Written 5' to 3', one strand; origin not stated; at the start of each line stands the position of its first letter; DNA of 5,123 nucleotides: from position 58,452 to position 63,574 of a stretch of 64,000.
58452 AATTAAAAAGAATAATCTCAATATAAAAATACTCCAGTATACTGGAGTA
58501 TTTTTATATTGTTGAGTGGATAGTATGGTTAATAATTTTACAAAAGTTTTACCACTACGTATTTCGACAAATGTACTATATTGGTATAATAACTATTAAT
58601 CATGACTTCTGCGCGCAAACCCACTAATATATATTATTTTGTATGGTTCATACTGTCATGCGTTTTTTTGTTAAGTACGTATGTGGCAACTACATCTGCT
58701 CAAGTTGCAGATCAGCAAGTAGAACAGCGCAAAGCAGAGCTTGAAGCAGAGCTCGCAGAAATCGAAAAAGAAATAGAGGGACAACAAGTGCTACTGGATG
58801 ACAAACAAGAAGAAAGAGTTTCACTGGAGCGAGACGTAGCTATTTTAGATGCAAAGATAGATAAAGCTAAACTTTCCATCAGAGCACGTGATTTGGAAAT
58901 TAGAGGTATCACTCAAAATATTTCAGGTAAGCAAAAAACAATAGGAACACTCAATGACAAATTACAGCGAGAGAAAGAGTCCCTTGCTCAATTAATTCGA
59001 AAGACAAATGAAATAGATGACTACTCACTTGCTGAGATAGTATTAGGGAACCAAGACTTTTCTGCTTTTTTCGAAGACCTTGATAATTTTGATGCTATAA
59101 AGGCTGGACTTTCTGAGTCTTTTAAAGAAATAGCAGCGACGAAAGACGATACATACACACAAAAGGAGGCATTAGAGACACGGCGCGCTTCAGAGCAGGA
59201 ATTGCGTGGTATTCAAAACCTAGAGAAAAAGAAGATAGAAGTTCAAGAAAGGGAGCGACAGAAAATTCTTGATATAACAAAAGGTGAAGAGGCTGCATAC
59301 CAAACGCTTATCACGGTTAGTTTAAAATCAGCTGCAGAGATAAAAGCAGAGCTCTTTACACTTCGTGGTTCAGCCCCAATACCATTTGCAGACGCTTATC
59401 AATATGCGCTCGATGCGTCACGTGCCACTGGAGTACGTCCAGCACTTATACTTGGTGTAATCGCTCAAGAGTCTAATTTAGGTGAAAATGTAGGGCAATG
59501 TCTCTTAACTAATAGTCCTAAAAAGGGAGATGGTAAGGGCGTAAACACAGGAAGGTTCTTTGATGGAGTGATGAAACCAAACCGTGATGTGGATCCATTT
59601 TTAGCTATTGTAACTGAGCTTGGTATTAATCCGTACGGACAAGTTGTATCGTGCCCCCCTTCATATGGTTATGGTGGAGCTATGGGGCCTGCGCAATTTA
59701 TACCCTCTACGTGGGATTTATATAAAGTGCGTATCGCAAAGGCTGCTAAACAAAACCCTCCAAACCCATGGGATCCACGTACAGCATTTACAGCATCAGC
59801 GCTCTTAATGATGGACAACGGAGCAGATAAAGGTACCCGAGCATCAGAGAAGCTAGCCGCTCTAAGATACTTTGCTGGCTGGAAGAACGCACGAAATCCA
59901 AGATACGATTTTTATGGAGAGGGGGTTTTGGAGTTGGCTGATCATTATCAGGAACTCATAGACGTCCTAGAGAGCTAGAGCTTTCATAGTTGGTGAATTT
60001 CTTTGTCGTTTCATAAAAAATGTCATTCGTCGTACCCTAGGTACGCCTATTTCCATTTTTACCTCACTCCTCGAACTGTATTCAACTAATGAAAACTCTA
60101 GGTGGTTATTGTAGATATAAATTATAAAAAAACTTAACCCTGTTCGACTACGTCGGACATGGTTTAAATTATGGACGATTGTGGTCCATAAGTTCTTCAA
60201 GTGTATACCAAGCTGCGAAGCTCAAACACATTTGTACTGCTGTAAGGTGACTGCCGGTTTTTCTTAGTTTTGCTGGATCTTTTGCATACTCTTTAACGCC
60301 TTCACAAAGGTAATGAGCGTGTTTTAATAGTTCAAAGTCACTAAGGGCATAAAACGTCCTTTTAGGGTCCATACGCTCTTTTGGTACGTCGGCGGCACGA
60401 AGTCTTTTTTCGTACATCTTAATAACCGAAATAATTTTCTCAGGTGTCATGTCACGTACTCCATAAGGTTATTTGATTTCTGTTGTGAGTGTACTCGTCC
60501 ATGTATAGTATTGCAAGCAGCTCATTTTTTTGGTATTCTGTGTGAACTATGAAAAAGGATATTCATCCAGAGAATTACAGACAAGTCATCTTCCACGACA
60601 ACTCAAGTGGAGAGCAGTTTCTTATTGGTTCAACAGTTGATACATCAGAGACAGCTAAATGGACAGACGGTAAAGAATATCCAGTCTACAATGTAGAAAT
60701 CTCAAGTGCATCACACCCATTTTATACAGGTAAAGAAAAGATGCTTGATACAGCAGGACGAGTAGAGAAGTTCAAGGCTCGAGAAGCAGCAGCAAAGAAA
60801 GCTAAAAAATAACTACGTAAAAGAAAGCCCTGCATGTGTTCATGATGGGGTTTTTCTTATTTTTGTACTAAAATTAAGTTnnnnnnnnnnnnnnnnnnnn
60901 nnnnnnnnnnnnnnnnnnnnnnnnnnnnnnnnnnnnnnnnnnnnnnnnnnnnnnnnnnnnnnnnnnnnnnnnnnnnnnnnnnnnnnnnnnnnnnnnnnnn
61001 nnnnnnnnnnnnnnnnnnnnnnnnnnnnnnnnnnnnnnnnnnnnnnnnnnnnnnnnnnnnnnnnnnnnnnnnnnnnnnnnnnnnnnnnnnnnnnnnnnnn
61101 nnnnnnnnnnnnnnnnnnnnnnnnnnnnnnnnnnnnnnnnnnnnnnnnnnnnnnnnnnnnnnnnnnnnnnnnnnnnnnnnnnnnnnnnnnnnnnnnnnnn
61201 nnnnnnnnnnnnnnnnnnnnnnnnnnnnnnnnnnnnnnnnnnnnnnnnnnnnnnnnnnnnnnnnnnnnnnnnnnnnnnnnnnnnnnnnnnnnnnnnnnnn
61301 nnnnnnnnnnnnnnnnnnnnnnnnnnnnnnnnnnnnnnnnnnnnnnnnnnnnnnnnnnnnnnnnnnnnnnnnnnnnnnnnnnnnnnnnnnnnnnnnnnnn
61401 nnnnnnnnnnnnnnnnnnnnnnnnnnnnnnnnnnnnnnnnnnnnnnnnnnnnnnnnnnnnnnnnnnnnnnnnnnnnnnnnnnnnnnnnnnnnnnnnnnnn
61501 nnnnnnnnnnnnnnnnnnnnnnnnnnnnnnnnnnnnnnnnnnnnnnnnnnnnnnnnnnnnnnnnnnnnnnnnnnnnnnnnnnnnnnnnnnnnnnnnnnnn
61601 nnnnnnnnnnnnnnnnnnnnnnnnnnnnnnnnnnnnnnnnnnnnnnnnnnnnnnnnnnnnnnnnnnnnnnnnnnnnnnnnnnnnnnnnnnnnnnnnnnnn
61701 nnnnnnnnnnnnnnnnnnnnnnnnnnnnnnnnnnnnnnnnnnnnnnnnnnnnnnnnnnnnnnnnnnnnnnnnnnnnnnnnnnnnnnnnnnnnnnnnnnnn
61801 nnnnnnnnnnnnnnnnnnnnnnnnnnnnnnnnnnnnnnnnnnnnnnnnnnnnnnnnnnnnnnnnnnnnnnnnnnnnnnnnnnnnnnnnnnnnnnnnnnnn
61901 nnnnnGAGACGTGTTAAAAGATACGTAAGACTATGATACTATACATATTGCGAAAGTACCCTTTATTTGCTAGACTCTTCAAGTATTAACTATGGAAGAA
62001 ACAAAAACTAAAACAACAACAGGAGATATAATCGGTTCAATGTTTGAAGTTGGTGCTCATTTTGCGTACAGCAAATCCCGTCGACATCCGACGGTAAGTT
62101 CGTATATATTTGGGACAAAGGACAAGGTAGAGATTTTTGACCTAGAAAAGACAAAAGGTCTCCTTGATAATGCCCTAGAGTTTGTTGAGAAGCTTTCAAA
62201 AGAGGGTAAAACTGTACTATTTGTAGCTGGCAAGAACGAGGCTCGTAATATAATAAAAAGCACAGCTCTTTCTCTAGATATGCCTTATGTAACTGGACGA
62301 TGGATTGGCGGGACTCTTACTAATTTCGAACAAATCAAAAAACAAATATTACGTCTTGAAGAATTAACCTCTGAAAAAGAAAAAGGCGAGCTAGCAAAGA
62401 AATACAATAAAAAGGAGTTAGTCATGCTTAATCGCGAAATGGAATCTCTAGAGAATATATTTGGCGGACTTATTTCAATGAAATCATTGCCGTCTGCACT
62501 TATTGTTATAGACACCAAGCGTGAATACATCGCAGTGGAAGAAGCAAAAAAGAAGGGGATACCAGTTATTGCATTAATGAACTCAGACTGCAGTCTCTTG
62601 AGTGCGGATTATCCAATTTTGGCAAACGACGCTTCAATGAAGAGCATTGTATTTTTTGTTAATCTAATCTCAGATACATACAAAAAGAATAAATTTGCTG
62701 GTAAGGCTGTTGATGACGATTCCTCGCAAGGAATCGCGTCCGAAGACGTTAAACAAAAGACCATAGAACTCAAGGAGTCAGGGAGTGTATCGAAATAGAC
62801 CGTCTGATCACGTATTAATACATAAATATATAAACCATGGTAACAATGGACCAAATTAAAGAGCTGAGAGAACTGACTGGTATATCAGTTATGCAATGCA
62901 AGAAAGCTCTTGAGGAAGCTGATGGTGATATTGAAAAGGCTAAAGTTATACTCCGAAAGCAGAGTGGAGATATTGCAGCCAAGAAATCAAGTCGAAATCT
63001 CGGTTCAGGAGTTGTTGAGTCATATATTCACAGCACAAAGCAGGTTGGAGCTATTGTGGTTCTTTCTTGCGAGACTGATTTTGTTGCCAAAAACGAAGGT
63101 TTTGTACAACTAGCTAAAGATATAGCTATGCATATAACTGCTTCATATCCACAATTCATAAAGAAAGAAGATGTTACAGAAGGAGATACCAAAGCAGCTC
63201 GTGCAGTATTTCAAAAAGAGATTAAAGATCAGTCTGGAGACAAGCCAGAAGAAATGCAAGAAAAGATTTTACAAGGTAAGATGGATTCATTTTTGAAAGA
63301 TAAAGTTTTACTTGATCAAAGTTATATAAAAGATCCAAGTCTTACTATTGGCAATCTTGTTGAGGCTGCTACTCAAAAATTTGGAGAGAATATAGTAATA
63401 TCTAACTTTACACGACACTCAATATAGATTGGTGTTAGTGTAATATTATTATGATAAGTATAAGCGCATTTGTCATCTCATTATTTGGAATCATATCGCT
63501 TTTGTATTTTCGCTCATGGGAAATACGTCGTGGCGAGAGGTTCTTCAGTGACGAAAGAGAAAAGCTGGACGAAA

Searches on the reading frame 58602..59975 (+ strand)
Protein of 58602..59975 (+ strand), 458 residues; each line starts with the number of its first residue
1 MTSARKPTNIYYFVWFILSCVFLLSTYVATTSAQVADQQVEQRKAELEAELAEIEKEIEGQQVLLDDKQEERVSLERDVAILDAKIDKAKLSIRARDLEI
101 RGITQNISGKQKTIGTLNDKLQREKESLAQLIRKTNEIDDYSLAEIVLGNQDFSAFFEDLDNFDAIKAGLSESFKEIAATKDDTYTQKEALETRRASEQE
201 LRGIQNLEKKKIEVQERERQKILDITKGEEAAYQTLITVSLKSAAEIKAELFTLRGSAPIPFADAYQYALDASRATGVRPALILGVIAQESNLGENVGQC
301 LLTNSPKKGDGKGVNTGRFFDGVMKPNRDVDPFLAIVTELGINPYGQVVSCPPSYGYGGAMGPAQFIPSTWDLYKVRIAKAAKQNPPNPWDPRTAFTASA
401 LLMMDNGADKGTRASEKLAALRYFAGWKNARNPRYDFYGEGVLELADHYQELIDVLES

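Call 18: search_protein_families(library=pfam, proteins=[window:58602-59975:+], max_evalue=0.001)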
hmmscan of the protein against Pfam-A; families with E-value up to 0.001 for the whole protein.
window:58602-59975:+ (458 aa): 1 family
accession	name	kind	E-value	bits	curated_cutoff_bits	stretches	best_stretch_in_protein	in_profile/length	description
PF13406.11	SLT_2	-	1.8e-05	24.5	24.3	1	271-385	79-180/292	Transglycosylase SLT domain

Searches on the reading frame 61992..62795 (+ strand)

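Call 18: search_protein_families(library=pfam, proteins=[window:61992-62795:+], max_evalue=0.001)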
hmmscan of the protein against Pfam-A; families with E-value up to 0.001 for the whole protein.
window:61992-62795:+ (268 aa): 1 family
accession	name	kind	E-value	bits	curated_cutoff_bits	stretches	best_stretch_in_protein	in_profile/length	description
PF00318.25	Ribosomal_S2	-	1e-65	221.5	26.1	1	17-231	1-214/216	Ribosomal protein S2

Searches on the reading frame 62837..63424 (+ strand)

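Call 18: search_protein_families(library=pfam, proteins=[window:62837-63424:+], max_evalue=0.001)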
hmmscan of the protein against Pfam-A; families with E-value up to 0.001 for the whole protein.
window:62837-63424:+ (196 aa): 3 families
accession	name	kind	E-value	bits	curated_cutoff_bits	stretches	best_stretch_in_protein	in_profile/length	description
PF00889.24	EF_TS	-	9e-30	104.2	27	1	56-193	78-199/204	Elongation factor TS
PF25025.1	EF-Ts_N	-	4.6e-07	30.1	33.2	1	6-42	16-53/60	Elongation factor Ts, mitochondrial, N-terminal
PF22566.2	UBA_8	-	1.6e-06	28.2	26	1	7-35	7-35/46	UBA-like domain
